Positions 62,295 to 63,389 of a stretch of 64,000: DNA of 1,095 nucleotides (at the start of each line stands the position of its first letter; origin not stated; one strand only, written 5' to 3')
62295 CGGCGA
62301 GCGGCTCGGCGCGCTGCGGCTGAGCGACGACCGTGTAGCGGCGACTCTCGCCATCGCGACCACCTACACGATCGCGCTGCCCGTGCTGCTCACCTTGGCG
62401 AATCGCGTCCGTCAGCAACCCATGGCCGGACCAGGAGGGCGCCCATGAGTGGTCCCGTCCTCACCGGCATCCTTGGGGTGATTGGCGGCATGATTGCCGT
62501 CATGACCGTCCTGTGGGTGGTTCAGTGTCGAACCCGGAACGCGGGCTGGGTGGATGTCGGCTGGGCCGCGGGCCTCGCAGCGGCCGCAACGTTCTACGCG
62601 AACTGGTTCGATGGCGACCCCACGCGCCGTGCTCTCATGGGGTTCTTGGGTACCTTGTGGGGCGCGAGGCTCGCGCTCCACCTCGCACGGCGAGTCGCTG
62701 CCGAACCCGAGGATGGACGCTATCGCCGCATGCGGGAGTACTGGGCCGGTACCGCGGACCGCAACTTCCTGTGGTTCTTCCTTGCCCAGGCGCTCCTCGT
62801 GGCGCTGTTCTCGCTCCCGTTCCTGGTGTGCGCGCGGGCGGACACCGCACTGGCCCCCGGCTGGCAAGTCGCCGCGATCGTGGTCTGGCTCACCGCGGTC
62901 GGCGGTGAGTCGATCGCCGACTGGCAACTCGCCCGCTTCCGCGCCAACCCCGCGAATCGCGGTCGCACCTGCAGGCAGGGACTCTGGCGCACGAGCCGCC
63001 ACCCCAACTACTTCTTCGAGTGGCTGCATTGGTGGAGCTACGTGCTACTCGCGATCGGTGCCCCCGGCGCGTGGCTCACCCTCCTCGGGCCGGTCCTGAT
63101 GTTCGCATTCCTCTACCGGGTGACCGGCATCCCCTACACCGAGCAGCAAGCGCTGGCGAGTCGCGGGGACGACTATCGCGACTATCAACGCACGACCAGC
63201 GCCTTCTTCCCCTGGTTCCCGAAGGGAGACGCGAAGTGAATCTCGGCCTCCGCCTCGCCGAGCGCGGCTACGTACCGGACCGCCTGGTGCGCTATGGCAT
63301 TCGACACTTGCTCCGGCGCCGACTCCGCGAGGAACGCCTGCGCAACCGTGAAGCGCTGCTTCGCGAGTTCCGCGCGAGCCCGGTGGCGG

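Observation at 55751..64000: Photolyase followed by a seven-gene, translationally coupled membrane-lipid modification operon (desaturase, FAD oxidoreductase, DUF1365, CFA synthase, DUF2878, DUF1295, second CFA-synthase-like methyltransferase)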

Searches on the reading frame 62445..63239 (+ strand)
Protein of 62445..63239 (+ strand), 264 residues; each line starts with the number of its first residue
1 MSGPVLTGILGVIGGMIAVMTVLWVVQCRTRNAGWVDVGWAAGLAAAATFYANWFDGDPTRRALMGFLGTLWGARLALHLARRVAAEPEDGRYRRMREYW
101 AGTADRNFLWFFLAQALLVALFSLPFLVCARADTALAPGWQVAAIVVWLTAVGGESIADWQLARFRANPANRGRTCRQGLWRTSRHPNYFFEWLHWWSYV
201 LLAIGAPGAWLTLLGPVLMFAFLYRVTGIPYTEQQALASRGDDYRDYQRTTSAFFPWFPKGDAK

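Call 4: search_protein_families(library=pfam, proteins=[window:62445-63236:+])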
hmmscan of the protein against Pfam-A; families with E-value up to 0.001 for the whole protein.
window:62445-63236:+ (264 aa): 2 families
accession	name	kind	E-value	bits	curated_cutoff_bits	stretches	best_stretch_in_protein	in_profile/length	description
PF06966.17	DUF1295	-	8.4e-73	245.2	20.4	1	23-251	1-235/235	Protein of unknown function (DUF1295)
PF02544.21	Steroid_dh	-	6.8e-07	29.8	22.6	1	132-213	33-114/150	3-oxo-5-alpha-steroid 4-dehydrogenase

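Call 5: search_protein_families(library=ncbifam, proteins=[window:62445-63236:+])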
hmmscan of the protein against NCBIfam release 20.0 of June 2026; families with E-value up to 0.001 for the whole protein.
window:62445-63236:+ (264 aa): 1 family
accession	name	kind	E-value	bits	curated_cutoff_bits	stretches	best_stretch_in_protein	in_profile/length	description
NF040696.1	isopcys_mtase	equivalog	6.3e-06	26.2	160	1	176-257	113-189/190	protein-S-isoprenylcysteine O-methyltransferase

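Call 10: find_encoding_contigs(protein=window:62445-63239:+, flank=10000, max_places=6)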
Protein window:62445-63239:+ (264 aa): 2 contigs read that carry it; 1 place shown.
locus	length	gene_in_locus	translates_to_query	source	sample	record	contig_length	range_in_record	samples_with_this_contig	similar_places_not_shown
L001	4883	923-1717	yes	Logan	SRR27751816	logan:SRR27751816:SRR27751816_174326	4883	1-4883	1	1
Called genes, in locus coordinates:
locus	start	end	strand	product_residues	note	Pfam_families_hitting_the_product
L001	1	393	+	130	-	?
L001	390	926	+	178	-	PF11086:DUF2878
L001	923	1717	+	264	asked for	PF06966:DUF1295, PF02544:Steroid_dh (weak)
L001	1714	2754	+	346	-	PF02353:CMAS, PF05175:MTS, PF13489:Methyltransf_23, PF13847:Methyltransf_31, PF08241:Methyltransf_11, PF08242:Methyltransf_12, PF13649:Methyltransf_25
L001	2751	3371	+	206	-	PF16036:Chalcone_3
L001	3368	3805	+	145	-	PF14248:DUF4345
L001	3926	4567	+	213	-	PF04542:Sigma70_r2, PF08281:Sigma70_r4_2, PF04545:Sigma70_r4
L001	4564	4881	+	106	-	?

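Call 33: search_solved_structures(query=L001:1714-2751:+, max_evalue=1e-8)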
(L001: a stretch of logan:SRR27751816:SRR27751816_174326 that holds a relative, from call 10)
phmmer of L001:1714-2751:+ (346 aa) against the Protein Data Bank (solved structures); distinct sequences matched with E-value up to 1e-8: 25.
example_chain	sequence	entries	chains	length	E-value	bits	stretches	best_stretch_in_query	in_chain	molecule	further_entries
6gkv_A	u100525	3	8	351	3.6e-67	230.3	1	7-334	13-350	Coclaurine N-methyltransferase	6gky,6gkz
9whw_B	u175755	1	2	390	2.4e-59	204.5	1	8-334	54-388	N-methyltransferase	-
9we4_B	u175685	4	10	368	4.2e-58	200.4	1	34-334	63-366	N-methyltransferase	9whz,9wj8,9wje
9wj7_B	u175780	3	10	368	3.4e-57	197.4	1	34-334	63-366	N-methyltransferase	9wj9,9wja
5kn4_A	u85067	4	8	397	2.9e-55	191.1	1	9-334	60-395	Pavine N-methyltransferase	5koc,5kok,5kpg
5kpc_A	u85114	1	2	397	7.1e-54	186.5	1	9-334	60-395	Pavine N-methyltransferase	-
6p3m_A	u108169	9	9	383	2.4e-51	178.2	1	52-334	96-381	tetrahydroprotoberberine N-methyltransferase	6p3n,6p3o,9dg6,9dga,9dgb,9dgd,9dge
9dg8_A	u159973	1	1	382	1.6e-50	175.5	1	52-334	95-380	Tetrahydroprotoberberine N-methyltransferase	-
9dg7_A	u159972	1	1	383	1.6e-50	175.5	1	52-334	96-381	Tetrahydroprotoberberine N-methyltransferase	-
9dg9_A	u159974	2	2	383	1.6e-50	175.5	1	52-334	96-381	Tetrahydroprotoberberine N-methyltransferase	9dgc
6bqc_A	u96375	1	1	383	8e-28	100.8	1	56-279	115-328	Cyclopropane-fatty-acyl-phospholipid synthase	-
5z9o_A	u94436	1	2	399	2.4e-23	86.1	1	58-325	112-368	Cyclopropane-fatty-acyl-phospholipid synthase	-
7l9u_A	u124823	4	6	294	1e-18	70.9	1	58-295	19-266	S-adenosylmethionine-dependent methyltransferase UmaA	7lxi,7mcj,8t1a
1kp9_A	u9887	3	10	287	1.7e-18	70.2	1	52-319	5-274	CYCLOPROPANE-FATTY-ACYL-PHOSPHOLIPID SYNTHASE 1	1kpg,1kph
1tpy_A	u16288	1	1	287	2.7e-17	66.2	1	59-319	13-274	methoxy mycolic acid synthase 2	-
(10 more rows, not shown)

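Call 40: find_homologous_proteins(query=L001:1714-2751:+, max_evalue=1e-20)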
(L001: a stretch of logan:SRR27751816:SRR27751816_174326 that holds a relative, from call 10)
Query L001:1714-2751:+ (346 aa): 8000 proteins with E <= 1e-20 among 8000 candidates; the best 120 are listed.
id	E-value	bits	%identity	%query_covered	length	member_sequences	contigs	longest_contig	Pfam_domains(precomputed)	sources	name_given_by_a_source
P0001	2.4e-235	798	100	100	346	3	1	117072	PF13847.13,PF13489.13,PF02353.27,PF05175.21,PF13649.13,PF08241.19,PF08242.19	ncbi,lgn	ncbi:MAG: cyclopropane-fatty-acyl-phospholipid synthase family protein [Planctomycetota bacterium]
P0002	8.5e-166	570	73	97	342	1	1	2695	PF13847.13,PF13489.13,PF02353.27,PF05175.21,PF13649.13,PF02390.24,PF08241.19,PF08242.19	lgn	-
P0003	1.8e-149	516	68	96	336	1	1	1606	PF13847.13,PF13489.13,PF02353.27,PF05175.21,PF13649.13,PF02390.24,PF08241.19,PF08242.19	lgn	-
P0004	3.5e-135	469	62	97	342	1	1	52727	PF13847.13,PF13489.13,PF03848.21,PF02353.27,PF05175.21,PF13649.13,PF01135.26,PF08241.19,PF08242.19,PF05401.17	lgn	-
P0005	4.4e-134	465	61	97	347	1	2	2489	PF13847.13,PF13489.13,PF02353.27,PF05175.21,PF13649.13,PF08241.19,PF08242.19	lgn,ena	-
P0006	4.3e-133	462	59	96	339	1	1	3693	PF13847.13,PF13489.13,PF02353.27,PF05175.21,PF13649.13,PF08241.19,PF08242.19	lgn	-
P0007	9.3e-133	461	61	96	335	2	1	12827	PF13847.13,PF13489.13,PF02353.27,PF05175.21,PF13649.13,PF02390.24,PF08241.19,PF08242.19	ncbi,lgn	-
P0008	1.9e-132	460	61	96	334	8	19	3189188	PF13847.13,PF13489.13,PF02353.27,PF05175.21,PF13649.13,PF02390.24,PF08241.19,PF08242.19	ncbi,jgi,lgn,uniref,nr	ncbi:MAG: SAM-dependent methyltransferase [Alcanivorax sediminis]|uniref:Methyltransferase domain-co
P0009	4.3e-132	459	61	96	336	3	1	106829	PF13847.13,PF13489.13,PF02353.27,PF05175.21,PF13649.13,PF02390.24,PF08241.19,PF08242.19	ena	-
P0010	8.3e-132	458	61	96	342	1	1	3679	PF13847.13,PF13489.13,PF02353.27,PF05175.21,PF13649.13,PF02390.24,PF08241.19,PF08242.19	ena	-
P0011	1.3e-131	457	61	96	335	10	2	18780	PF13847.13,PF13489.13,PF02353.27,PF05175.21,PF13649.13,PF02390.24,PF08241.19,PF08242.19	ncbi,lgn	-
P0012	1.9e-131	457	60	96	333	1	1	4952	PF07021.19,PF13847.13,PF13489.13,PF02353.27,PF05175.21,PF13649.13,PF08241.19,PF08242.19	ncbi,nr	ncbi:MAG: cyclopropane-fatty-acyl-phospholipid synthase family protein [Candidatus Competibacterales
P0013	1.1e-130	454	62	97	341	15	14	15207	PF13847.13,PF13489.13,PF02353.27,PF05175.21,PF13649.13,PF02390.24,PF08241.19,PF08242.19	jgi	jgi:cyclopropane-fatty-acyl-phospholipid synthase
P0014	1.6e-130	453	60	96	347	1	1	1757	PF13847.13,PF13489.13,PF03848.21,PF02353.27,PF05175.21,PF13649.13,PF02390.24,PF01209.25,PF08241.19,PF08242.19,PF05401.17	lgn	-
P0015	1.9e-130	453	59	97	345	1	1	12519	PF13847.13,PF13489.13,PF02353.27,PF05175.21,PF13649.13,PF02390.24,PF01135.26,PF08241.19,PF08242.19,PF05401.17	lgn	-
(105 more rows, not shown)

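Call 42: find_encoding_contigs(protein=P0001, flank=10000, max_places=4)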
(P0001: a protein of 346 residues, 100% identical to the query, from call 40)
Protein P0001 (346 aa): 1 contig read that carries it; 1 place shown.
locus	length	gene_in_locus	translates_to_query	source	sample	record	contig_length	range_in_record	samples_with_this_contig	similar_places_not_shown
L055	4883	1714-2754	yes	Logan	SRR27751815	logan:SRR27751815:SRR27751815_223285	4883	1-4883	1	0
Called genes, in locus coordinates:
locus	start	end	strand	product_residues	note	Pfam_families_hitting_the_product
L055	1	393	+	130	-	?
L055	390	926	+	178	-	PF11086:DUF2878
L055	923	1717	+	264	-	PF06966:DUF1295, PF02544:Steroid_dh (weak)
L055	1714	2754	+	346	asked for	PF02353:CMAS, PF05175:MTS, PF13489:Methyltransf_23, PF13847:Methyltransf_31, PF08241:Methyltransf_11, PF08242:Methyltransf_12, PF13649:Methyltransf_25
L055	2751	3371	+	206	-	PF16036:Chalcone_3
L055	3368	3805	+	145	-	PF14248:DUF4345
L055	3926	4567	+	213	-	PF04542:Sigma70_r2, PF08281:Sigma70_r4_2, PF04545:Sigma70_r4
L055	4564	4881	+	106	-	?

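Call 45: search_protein_families(library=pfam, proteins=[L001:4564-4881:+, L001:3926-4564:+, L001:2751-3368:+, L001:3368-3802:+], max_evalue=1)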
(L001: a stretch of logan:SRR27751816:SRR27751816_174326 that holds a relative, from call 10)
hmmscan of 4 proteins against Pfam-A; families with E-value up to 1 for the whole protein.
L001:4564-4881:+ (106 aa): 1 family
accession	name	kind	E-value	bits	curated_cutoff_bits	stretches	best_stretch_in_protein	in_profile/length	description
PF18327.6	PRODH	-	0.091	13.5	26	1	72-91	28-47/48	Proline utilization A proline dehydrogenase N-terminal domain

L001:3926-4564:+ (213 aa): 6 families
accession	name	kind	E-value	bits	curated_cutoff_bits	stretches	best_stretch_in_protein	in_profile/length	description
PF04542.20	Sigma70_r2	-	6.9e-17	61.4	24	1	27-94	2-70/71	Sigma-70 region 2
PF08281.18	Sigma70_r4_2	-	8.3e-13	48.2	25.7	1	130-178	6-54/54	Sigma-70, region 4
PF04545.22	Sigma70_r4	-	1.9e-10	40.6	24.1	1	132-180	2-50/50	Sigma-70, region 4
PF07638.17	Sigma70_ECF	-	0.00021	21.7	21.1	1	11-170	7-171/185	ECF sigma factor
PF13384.12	HTH_23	-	0.026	14.8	24.6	1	140-173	8-40/50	Homeodomain-like domain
PF00196.25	GerE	-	0.036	14.2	23.5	1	139-173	7-40/57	Bacterial regulatory proteins, luxR family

L001:2751-3368:+ (206 aa): 1 family
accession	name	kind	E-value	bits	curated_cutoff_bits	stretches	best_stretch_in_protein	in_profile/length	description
PF16036.10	Chalcone_3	-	4.9e-31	108.5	27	1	31-192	5-165/165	Chalcone isomerase-like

L001:3368-3802:+ (145 aa): 3 families
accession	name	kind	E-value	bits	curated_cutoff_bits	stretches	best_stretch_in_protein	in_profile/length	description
PF14248.12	DUF4345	-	4.7e-14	52.8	26.5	1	15-126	4-117/119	Domain of unknown function (DUF4345)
PF14087.12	DUF4267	-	0.019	15.4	27.8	1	22-90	2-72/110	Domain of unknown function (DUF4267)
PF15061.11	DUF4538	-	0.14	12.4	27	1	57-79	8-30/57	Domain of unknown function (DUF4538)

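Call 46: search_protein_families(library=ncbifam, proteins=[L001:4564-4881:+, L001:3926-4564:+, L001:2751-3368:+, L001:3368-3802:+, L001:1714-2751:+], max_evalue=0.01)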
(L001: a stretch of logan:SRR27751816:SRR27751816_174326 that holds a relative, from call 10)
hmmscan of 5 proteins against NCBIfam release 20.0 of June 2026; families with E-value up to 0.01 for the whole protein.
L001:4564-4881:+ (106 aa): 0 families

L001:3926-4564:+ (213 aa): 100 families (the best 25 are shown)
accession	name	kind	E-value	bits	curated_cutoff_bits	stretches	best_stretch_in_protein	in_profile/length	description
NF009172.0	PRK12519.1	subfamily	3.8e-38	131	222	1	6-182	14-189/194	RNA polymerase sigma factor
NF007228.0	PRK09646.1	subfamily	4.9e-35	120.9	226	1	6-184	15-192/194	ECF RNA polymerase sigma factor SigK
NF010500.0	PRK13919.1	subfamily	1.6e-31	109.9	226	1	10-182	12-183/186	putative RNA polymerase sigma E protein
NF009189.0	PRK12537.1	equivalog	2.1e-27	95.8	261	1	11-182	13-181/182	RNA polymerase sigma factor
TIGR02937.1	sigma70-ECF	superfamily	5.3e-26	91.2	42.9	1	22-182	2-165/165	sigma-70 family RNA polymerase sigma factor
NF009167.0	PRK12514.1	equivalog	3.6e-25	88.9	265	1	10-182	9-178/180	RNA polymerase sigma factor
NF009186.0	PRK12534.1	equivalog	2.9e-22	79.4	267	1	5-180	9-183/187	RNA polymerase sigma factor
NF004113.0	PRK05602.1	equivalog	4.7e-21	75.4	208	1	9-182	33-201/211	RNA polymerase sigma factor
TIGR02985.1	Sig70_bacteroi1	subfamily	9.1e-20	71.5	126.4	1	33-182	13-162/162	RNA polymerase sigma-70 factor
NF008893.0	PRK11924.2-3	equivalog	1.5e-19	70.3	331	1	1-181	1-179/181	RNA polymerase sigma factor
NF007227.0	PRK09645.1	subfamily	3.1e-19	69.5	202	1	16-182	8-170/177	sigma-70 family RNA polymerase sigma factor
NF007225.0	PRK09643.1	equivalog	1.2e-18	67.5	190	1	5-187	11-187/204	RNA polymerase sigma factor SigM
NF008895.0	PRK11924.3-2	equivalog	1.6e-18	67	259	1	45-181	4-137/140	RNA polymerase sigma factor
NF009166.1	PRK12513.1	equivalog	2.2e-18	66.6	206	1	4-183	5-187/193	RNA polymerase sigma factor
NF058625.1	sigma_PG0214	equivalog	3.9e-18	65.7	130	1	30-182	13-161/170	GFO_1088 family ECF-type sigma factor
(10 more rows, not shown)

L001:2751-3368:+ (206 aa): 0 families

L001:3368-3802:+ (145 aa): 1 family
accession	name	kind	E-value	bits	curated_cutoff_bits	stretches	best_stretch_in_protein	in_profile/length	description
NF051484.1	AGROH133_08824_fam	exception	0.00016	21.9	120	1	22-107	19-102/126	AGROH133_08824 family phage infection protein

L001:1714-2751:+ (346 aa): 38 families (the best 25 are shown)
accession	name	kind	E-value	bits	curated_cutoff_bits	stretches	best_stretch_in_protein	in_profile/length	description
NF008686.0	PRK11705.1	equivalog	2.2e-42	145.5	400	1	23-328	81-368/383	cyclopropane fatty acyl phospholipid synthase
NF040703.1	cyclopro_CfaB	exception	8.6e-33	113.7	650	1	56-319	105-363/393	C17 cyclopropane fatty acid synthase CfaB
NF053839.1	CPFASynBruc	equivalog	3.4e-30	105.3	600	1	41-293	105-353/410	cyclopropane fatty acid synthase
NF040660.1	mycolic_MTase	equivalog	5.6e-20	72.1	390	1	58-295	8-255/283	cyclopropane mycolic acid synthase family methyltransferase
TIGR02072.1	BioC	equivalog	3.7e-12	46.6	184.95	1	106-222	31-142/244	malonyl-ACP O-methyltransferase BioC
TIGR01983.1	UbiG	equivalog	1.4e-10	40.9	102.95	1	110-223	49-162/228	bifunctional 2-polyprenyl-6-hydroxyphenol methylase/3-demethylubiquinol 3-O-methyltransferase UbiG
NF043040.1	corrin_prot_MT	hypoth_equivalog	1.6e-09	37.5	180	1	107-212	38-147/216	corrinoid protein-associated methyltransferase CpaM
NF010703.0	PRK14103.1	equivalog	9e-09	35.1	320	1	109-214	28-126/256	trans-aconitate 2-methyltransferase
NF002463.0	PRK01683.1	equivalog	2e-08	34.2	297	1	107-213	28-129/258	trans-aconitate 2-methyltransferase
TIGR02469.1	CbiT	equivalog_domain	1.3e-07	31.9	78.3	1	102-182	11-93/124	precorrin-6Y C5,15-methyltransferase (decarboxylating) subunit CbiT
NF041820.1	daptide_MTase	equivalog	3.6e-07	29.9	175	1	111-214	37-144/243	daptide-type RiPP biosynthesis methyltransferase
NF041650.1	nod_mtase_NodS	equivalog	4.3e-07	29.8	300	1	77-210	8-137/190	nodulation methyltransferase NodS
NF001240.0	PRK00216.1-1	equivalog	5.2e-07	29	378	1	100-217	53-173/251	bifunctional demethylmenaquinone methyltransferase/2-methoxy-6-polyprenyl-1,4-benzoquinol methylase UbiE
TIGR04345.1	ovoA_Cterm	equivalog_domain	6.6e-06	25.8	170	1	151-234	108-187/242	putative 4-mercaptohistidine N1-methyltransferase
NF041537.1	ArsM_AhpD_UU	exception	1.3e-05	24.2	510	1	107-249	73-214/345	arsenite methyltransferase/AhpD domain selenoprotein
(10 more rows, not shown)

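Call 55: find_encoding_contigs(protein=P0004, flank=10000, max_places=3)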
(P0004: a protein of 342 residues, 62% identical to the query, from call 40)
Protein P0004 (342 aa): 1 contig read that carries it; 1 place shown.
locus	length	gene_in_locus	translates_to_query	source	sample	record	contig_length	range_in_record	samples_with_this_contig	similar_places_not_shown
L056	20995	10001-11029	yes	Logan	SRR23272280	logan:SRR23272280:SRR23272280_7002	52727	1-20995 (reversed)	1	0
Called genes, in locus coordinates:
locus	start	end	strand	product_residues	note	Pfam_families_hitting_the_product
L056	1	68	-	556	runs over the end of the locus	PF04542:Sigma70_r2, PF04539:Sigma70_r3, PF04545:Sigma70_r4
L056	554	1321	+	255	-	-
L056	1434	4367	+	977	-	PF04542:Sigma70_r2 (weak), PF04545:Sigma70_r4, PF08281:Sigma70_r4_2, PF17789:MG4 (faint), PF13620:CarboxypepD_reg (weak)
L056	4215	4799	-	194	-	-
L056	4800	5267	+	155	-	PF03364:Polyketide_cyc (weak)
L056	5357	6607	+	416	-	PF01266:DAO (weak), PF01593:Amino_oxidase, PF13450:NAD_binding_8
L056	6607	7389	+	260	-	PF07103:DUF1365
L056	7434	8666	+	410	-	PF02353:CMAS, PF05175:MTS (weak), PF13489:Methyltransf_23, PF13847:Methyltransf_31, PF08241:Methyltransf_11, PF08242:Methyltransf_12, PF13649:Methyltransf_25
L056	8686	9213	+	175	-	PF11086:DUF2878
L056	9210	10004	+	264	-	PF06966:DUF1295, PF02544:Steroid_dh (weak)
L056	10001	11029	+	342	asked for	PF01135:PCMT (weak), PF02353:CMAS, PF05175:MTS, PF13489:Methyltransf_23, PF13847:Methyltransf_31, PF08241:Methyltransf_11, PF08242:Methyltransf_12, PF13649:Methyltransf_25, +2 more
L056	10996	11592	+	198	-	PF16036:Chalcone_3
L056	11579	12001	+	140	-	PF14248:DUF4345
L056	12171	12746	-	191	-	-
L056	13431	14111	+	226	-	PF04542:Sigma70_r2, PF08281:Sigma70_r4_2, PF04545:Sigma70_r4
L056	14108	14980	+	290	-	PF10099:RskA_C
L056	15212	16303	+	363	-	PF02607:B12-binding_2, PF02310:B12-binding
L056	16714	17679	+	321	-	PF02469:Fasciclin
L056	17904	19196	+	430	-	PF00278:Orn_DAP_Arg_deC, PF02784:Orn_Arg_deC_N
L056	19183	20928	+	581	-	-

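Call 56: find_encoding_contigs(protein=P0002, flank=10000, max_places=3)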
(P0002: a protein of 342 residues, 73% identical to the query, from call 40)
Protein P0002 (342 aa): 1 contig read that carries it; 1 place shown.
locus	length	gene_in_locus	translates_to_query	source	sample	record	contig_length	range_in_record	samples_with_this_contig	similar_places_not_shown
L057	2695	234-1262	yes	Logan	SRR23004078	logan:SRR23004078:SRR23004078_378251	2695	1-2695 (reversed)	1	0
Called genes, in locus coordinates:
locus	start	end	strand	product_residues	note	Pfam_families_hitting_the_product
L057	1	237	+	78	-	?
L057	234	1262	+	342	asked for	PF02353:CMAS, PF05175:MTS, PF13489:Methyltransf_23, PF02390:Methyltransf_4 (weak), PF08241:Methyltransf_11, PF08242:Methyltransf_12, PF13649:Methyltransf_25, PF13847:Methyltransf_31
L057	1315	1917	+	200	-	PF16036:Chalcone_3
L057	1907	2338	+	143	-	PF14248:DUF4345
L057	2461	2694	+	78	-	?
